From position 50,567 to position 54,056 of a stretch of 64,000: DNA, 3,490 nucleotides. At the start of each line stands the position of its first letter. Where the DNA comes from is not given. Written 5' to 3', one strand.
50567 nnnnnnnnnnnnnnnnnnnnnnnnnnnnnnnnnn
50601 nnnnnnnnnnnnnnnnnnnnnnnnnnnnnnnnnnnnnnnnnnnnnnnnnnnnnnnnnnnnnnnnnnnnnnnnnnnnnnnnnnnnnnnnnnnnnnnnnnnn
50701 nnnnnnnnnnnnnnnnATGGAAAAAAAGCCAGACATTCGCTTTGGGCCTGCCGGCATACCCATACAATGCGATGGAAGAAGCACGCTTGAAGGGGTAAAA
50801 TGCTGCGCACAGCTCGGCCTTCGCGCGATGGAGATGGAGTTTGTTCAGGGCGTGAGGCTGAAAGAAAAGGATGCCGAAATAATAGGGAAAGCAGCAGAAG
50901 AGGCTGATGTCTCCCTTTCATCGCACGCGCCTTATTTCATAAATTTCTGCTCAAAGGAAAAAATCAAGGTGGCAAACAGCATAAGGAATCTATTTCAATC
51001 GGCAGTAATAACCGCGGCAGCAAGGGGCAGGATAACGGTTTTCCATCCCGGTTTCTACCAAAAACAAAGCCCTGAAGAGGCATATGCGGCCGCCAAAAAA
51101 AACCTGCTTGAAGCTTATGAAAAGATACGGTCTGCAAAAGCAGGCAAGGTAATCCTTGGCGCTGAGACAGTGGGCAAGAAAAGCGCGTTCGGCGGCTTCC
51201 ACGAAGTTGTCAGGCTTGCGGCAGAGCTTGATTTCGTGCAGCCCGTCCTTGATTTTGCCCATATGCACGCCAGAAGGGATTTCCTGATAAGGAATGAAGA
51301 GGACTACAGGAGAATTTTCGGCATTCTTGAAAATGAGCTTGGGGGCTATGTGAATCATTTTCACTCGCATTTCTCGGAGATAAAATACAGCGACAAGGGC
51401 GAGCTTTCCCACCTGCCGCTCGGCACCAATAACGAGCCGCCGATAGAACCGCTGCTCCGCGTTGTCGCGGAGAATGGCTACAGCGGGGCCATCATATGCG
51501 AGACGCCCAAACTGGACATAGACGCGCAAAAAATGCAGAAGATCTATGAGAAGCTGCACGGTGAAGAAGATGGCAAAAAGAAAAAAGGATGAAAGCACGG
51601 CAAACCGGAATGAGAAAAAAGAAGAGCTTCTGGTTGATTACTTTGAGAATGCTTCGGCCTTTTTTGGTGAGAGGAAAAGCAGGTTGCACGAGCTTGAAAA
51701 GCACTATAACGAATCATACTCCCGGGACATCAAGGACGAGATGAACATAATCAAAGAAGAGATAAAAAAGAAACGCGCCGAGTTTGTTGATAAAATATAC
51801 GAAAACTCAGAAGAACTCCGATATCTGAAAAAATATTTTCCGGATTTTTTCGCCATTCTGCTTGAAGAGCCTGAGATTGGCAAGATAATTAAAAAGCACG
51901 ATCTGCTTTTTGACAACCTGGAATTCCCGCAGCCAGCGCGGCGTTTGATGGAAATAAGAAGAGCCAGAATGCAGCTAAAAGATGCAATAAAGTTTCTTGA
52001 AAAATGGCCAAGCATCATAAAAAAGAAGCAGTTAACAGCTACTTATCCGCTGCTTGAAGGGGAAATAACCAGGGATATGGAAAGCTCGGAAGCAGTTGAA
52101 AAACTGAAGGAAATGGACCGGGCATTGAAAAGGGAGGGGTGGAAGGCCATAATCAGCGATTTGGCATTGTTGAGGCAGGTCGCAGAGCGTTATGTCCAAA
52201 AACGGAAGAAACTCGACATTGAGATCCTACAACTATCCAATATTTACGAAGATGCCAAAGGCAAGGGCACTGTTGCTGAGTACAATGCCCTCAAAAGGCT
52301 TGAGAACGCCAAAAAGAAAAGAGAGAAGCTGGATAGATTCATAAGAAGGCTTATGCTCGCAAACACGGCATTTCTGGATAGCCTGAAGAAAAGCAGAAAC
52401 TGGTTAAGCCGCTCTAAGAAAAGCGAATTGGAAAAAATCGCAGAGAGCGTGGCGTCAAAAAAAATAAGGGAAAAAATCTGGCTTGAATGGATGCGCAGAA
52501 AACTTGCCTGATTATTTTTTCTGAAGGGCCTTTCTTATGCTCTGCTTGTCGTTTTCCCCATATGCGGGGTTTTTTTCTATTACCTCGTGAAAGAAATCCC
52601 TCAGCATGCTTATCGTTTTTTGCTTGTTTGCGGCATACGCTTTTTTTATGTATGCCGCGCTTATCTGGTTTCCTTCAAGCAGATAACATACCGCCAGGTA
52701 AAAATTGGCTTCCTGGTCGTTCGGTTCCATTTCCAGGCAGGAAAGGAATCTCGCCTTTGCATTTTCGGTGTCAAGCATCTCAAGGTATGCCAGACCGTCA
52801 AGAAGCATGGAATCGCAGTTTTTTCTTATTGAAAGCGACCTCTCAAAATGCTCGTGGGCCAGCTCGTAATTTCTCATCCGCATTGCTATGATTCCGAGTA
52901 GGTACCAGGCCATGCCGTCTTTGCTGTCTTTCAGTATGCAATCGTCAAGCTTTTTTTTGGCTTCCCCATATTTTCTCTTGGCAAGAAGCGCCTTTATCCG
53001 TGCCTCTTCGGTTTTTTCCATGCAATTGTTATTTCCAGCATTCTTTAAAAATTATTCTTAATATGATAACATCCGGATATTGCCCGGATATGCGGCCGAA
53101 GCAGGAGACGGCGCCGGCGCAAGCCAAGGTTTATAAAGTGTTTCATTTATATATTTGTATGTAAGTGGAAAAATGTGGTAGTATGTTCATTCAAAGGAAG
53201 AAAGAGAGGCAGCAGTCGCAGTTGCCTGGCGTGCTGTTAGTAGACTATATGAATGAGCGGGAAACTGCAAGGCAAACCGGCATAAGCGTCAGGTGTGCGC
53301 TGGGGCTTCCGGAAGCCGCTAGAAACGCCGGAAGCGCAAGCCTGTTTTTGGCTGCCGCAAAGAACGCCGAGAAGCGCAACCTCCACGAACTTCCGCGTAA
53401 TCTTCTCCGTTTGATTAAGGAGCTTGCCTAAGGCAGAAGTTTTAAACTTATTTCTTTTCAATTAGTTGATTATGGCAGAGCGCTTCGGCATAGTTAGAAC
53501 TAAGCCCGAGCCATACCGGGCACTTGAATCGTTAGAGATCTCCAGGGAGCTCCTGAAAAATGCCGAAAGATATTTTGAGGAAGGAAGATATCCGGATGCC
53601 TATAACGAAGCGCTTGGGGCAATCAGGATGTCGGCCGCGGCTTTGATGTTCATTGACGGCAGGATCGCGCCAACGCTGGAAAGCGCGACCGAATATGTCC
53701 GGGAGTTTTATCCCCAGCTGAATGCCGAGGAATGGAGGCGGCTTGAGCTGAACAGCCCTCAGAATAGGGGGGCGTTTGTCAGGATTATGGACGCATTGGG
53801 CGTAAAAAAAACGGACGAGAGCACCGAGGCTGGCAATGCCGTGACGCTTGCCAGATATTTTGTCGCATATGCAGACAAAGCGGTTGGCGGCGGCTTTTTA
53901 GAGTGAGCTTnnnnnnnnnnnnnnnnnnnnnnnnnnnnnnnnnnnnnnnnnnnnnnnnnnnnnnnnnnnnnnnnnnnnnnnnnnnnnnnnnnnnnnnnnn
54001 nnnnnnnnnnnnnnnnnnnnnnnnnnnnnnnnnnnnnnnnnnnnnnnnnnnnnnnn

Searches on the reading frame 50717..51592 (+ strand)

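Call 72: search_protein_families(library=pfam, proteins=[window:50717-51592:+], max_evalue=0.001)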
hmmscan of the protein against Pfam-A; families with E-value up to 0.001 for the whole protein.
window:50717-51592:+ (291 aa): 1 family
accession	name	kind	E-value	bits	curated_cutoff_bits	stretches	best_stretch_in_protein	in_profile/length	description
PF01261.30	AP_endonuc_2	-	8.3e-33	114.6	31.1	1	30-266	4-232/249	Xylose isomerase-like TIM barrel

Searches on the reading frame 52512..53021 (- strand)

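Call 72: search_protein_families(library=pfam, proteins=[window:52512-53021:-], max_evalue=0.001)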
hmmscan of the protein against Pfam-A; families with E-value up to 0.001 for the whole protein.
window:52512-53021:- (169 aa): 11 families
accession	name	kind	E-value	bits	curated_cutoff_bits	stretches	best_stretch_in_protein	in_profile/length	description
PF13432.12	TPR_16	-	2.5e-11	44.2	32.7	2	8-63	3-58/65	Tetratricopeptide repeat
PF07719.23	TPR_2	-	1.3e-09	37.9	27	1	38-68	3-33/34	Tetratricopeptide repeat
PF13431.12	TPR_17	-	4.9e-09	36.2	24.4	1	92-120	2-30/34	Tetratricopeptide repeat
PF14559.12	TPR_19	-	1.4e-07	32.2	25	0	84-118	6-40/68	Tetratricopeptide repeat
PF23914.1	TPR_CcmH_CycH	-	1.8e-07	31.5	42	1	31-122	45-140/158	Cytochrome c-type biogenesis protein H TPR domain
PF13428.12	TPR_14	-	3.6e-06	27.6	23.5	0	38-70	3-35/44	Tetratricopeptide repeat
PF00515.34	TPR_1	-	9.1e-06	25.7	27.8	1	38-69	3-34/34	Tetratricopeptide repeat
PF12895.13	ANAPC3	-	3.1e-05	24.6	27.2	0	96-129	16-49/82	Anaphase-promoting complex, cyclosome, subunit 3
PF13181.12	TPR_8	-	4.7e-05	23.7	25.7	0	38-68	3-33/34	Tetratricopeptide repeat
PF13174.12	TPR_6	-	0.00028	21.8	26.3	0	76-101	7-32/33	Tetratricopeptide repeat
PF13424.12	TPR_12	-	0.00072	20.1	30.1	0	38-68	5-35/77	Tetratricopeptide repeat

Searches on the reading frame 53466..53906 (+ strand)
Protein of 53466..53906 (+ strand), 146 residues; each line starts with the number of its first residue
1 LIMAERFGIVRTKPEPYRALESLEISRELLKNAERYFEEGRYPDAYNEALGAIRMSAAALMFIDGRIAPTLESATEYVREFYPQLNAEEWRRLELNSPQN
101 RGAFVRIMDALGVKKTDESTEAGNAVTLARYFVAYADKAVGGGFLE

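Call 72: search_protein_families(library=pfam, proteins=[window:53466-53906:+], max_evalue=0.001)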
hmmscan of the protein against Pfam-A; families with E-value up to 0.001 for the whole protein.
window:53466-53906:+ (146 aa): 1 family
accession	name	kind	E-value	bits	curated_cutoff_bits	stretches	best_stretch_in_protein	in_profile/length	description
PF05168.19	HEPN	-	0.00027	21.5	22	1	21-92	3-75/117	HEPN domain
